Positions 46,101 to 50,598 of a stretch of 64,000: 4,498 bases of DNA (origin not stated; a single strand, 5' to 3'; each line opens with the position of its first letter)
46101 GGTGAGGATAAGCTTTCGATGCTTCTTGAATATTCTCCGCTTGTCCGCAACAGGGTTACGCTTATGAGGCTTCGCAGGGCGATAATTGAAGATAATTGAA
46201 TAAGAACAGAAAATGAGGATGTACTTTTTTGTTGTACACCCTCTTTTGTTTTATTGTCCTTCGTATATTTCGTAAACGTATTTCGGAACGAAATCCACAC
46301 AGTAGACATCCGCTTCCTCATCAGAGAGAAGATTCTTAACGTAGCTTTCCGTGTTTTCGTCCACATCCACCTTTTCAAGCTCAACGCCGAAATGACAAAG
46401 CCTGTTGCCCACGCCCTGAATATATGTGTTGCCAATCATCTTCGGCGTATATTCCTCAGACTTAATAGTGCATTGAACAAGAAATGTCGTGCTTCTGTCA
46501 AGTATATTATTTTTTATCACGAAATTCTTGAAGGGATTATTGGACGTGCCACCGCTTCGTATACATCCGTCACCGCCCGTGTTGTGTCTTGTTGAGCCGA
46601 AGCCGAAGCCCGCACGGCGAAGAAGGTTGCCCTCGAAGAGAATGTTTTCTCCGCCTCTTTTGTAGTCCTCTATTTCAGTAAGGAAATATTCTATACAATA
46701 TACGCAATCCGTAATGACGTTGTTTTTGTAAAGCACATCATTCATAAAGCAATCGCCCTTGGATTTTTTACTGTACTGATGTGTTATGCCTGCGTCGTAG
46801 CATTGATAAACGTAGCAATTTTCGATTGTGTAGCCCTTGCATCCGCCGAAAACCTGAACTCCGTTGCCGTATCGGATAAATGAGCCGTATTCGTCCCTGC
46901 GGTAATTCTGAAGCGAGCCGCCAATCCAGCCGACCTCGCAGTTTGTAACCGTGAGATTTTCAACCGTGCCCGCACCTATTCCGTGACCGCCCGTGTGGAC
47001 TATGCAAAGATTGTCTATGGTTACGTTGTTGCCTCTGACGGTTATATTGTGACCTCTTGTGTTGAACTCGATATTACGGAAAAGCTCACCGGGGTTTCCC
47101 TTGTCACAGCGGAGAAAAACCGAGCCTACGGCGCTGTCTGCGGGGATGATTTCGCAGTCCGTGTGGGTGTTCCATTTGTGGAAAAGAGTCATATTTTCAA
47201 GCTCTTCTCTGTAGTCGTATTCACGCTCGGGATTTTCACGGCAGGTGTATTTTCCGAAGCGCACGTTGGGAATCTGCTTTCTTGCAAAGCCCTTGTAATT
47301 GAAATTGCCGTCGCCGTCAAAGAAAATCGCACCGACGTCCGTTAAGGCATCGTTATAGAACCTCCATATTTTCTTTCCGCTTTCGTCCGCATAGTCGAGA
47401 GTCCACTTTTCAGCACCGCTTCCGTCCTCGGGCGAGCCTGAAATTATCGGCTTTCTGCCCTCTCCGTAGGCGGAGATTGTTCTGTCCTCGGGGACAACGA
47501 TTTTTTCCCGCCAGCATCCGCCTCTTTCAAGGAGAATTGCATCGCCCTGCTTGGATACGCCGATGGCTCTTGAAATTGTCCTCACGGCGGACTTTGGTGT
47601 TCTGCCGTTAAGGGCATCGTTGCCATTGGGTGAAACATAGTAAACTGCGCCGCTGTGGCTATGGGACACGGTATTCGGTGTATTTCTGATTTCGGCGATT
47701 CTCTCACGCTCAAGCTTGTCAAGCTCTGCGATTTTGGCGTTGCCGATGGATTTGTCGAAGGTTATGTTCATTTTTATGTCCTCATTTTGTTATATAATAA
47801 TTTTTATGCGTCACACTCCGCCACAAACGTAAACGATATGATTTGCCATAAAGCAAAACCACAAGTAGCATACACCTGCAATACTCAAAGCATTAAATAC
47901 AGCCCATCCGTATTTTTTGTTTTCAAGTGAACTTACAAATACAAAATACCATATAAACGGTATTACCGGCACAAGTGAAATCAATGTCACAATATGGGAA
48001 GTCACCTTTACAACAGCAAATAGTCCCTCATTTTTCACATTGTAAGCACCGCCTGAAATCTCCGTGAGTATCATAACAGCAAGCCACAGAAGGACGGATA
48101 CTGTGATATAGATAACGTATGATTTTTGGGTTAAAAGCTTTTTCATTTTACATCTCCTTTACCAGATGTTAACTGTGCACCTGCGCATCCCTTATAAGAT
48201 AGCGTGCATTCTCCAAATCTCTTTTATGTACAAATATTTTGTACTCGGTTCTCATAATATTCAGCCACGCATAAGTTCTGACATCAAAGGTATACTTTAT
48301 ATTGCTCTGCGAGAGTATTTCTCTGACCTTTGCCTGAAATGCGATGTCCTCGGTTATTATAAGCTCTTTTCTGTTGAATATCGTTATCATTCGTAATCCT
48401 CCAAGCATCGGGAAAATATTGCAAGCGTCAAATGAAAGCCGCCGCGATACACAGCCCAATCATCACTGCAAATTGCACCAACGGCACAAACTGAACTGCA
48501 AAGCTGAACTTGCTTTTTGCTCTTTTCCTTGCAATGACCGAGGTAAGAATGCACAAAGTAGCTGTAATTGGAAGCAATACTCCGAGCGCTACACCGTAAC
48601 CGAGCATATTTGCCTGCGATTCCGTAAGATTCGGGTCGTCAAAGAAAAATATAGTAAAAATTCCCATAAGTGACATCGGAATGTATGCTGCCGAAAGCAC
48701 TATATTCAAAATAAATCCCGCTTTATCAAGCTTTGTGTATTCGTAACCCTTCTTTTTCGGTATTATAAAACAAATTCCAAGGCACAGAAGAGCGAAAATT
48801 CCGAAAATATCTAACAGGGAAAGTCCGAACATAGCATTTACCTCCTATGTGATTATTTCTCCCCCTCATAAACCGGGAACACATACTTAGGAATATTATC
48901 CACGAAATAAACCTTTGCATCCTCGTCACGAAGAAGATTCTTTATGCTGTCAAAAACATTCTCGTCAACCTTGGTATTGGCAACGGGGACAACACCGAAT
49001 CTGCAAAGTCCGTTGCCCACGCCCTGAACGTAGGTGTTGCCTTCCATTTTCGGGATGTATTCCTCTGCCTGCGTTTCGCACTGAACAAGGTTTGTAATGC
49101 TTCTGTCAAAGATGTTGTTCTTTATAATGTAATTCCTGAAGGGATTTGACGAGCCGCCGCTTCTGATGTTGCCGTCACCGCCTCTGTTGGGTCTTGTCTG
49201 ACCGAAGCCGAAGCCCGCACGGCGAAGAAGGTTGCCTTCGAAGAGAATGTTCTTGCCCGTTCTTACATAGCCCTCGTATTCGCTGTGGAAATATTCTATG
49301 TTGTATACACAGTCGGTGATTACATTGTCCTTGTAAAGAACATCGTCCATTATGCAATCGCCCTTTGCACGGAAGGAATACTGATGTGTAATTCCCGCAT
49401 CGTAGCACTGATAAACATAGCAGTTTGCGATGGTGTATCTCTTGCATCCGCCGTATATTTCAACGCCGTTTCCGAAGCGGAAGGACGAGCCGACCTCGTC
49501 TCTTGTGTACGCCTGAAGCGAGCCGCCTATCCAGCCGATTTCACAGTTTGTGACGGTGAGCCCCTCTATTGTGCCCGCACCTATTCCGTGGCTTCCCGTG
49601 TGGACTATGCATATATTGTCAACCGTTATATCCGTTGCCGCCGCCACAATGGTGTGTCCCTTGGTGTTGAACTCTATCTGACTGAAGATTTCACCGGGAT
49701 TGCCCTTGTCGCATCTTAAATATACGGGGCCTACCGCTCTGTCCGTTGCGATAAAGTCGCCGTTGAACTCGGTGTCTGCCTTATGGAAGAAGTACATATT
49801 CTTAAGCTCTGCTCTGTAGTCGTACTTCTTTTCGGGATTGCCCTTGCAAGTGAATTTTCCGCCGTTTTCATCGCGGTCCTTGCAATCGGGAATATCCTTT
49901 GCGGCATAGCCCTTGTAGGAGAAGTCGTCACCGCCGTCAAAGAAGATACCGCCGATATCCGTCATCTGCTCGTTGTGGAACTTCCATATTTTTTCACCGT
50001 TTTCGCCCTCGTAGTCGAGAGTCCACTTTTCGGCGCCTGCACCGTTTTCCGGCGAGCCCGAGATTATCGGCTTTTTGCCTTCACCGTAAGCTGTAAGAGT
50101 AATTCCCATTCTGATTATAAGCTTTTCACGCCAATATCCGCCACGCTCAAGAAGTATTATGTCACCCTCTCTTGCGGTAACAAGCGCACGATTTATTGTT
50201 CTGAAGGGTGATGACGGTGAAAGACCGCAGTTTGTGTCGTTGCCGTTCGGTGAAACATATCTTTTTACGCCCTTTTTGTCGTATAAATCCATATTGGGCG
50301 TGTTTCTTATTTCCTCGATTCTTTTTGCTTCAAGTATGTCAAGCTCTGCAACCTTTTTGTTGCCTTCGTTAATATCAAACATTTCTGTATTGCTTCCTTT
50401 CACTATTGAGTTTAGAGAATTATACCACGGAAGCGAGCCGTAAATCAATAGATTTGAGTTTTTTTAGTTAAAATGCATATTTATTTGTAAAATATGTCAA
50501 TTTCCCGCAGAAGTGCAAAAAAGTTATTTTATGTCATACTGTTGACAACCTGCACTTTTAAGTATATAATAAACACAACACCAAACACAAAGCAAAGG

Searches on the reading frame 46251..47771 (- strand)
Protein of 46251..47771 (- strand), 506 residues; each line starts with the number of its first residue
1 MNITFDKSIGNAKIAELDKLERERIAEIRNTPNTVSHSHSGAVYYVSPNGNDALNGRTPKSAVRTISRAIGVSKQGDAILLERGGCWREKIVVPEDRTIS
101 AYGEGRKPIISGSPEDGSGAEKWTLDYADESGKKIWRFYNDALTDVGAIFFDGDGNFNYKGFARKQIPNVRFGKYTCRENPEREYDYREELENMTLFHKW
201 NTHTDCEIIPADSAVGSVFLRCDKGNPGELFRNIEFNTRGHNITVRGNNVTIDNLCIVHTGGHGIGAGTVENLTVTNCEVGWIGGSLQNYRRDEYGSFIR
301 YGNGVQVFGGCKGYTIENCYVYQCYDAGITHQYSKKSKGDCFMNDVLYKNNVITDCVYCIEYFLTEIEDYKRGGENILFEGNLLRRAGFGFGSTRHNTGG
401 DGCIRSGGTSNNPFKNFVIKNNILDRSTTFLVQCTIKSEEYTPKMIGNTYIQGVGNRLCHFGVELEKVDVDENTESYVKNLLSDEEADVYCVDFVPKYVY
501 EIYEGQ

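Call 30: search_protein_families(library=pfam, proteins=[window:46251-47771:-], max_evalue=0.01)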
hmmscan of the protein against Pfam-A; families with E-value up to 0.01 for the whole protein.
window:46251-47771:- (506 aa): 1 family
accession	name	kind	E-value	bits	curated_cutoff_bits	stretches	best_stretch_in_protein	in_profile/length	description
PF13229.12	Beta_helix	-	0.0022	18.1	25.9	1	232-366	14-124/158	Right handed beta helix region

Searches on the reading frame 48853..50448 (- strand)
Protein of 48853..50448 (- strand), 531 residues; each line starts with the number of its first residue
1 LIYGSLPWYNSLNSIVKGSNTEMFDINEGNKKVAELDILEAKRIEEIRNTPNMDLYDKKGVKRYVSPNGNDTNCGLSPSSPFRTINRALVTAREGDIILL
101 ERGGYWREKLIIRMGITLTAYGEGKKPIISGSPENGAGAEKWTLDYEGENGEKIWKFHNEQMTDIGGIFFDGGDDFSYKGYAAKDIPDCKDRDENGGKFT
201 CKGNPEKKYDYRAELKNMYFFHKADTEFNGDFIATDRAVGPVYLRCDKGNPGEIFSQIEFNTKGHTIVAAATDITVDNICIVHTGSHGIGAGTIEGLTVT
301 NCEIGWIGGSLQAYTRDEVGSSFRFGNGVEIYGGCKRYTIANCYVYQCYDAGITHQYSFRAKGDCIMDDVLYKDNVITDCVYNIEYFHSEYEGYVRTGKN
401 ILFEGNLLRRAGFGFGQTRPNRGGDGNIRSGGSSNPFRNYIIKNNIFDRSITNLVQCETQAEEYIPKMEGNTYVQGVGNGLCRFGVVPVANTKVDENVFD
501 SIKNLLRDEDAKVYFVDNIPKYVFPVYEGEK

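Call 30: search_protein_families(library=pfam, proteins=[window:48853-50448:-], max_evalue=0.01)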
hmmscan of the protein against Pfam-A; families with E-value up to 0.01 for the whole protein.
window:48853-50448:- (531 aa): 2 families
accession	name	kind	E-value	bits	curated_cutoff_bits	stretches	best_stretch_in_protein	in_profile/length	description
PF07602.17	DUF1565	-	7.1e-06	26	20.3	1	68-106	2-39/257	Protein of unknown function (DUF1565)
PF13229.12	Beta_helix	-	0.0012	18.9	25.9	1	242-354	49-143/158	Right handed beta helix region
